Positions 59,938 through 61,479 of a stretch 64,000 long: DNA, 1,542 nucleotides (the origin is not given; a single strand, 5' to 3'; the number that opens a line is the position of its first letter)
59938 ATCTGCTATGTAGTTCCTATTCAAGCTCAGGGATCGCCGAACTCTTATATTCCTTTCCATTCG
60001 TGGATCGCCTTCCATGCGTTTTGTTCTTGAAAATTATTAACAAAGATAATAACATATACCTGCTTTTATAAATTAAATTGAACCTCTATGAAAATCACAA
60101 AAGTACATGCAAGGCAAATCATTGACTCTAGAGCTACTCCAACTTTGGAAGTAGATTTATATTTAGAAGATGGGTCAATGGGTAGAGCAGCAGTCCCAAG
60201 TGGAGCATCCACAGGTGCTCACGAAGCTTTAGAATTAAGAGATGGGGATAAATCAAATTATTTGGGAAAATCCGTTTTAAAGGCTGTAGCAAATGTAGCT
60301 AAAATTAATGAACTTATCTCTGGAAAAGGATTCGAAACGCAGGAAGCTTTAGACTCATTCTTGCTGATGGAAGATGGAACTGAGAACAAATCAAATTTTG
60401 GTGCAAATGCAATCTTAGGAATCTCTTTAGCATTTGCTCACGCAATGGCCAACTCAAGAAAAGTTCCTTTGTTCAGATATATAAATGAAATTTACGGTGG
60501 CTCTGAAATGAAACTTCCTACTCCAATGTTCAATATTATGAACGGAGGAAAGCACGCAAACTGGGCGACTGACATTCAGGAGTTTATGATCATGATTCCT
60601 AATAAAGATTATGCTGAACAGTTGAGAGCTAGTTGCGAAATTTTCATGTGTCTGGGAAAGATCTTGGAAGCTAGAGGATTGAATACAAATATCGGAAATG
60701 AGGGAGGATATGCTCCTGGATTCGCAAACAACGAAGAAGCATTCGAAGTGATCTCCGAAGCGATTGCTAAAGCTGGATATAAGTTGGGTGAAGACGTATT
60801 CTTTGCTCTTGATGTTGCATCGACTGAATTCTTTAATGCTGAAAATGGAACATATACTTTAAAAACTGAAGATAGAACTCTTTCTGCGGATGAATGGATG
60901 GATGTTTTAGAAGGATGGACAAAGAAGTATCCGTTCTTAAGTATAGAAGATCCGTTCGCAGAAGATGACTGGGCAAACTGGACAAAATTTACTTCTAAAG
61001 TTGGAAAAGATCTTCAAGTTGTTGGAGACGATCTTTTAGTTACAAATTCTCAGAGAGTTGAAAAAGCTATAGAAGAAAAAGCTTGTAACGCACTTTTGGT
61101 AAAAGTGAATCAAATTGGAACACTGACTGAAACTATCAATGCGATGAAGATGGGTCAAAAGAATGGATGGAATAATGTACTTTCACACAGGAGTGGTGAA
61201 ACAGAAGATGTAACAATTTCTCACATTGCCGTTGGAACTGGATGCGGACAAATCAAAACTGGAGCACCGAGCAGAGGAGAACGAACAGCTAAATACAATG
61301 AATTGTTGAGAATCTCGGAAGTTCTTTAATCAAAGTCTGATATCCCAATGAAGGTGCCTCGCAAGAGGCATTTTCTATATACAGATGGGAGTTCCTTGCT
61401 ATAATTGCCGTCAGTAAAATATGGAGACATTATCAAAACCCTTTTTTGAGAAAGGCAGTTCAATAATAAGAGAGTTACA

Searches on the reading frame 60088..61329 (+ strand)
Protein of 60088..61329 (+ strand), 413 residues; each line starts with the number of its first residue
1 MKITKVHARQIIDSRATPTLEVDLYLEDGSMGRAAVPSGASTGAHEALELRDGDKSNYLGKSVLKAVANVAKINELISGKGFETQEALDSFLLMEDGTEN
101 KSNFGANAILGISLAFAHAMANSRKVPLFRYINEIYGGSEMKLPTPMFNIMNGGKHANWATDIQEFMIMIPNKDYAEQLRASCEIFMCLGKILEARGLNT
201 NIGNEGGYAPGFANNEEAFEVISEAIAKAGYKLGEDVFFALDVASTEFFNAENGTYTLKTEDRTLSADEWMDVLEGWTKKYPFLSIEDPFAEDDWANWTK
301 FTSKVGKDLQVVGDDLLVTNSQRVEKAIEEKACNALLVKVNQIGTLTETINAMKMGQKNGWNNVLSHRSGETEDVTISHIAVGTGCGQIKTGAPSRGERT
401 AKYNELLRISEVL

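Call 53: search_protein_families(library=pfam, proteins=[window:60088-61329:+], max_evalue=0.00001)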
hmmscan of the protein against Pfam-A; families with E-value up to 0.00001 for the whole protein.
window:60088-61329:+ (413 aa): 2 families
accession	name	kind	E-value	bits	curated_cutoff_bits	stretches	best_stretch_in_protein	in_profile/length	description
PF00113.28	Enolase_C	-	1.2e-107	360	21.5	1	141-412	2-280/296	Enolase, C-terminal TIM barrel domain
PF03952.21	Enolase_N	-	3.8e-51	173.1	35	1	3-132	1-131/131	Enolase, N-terminal domain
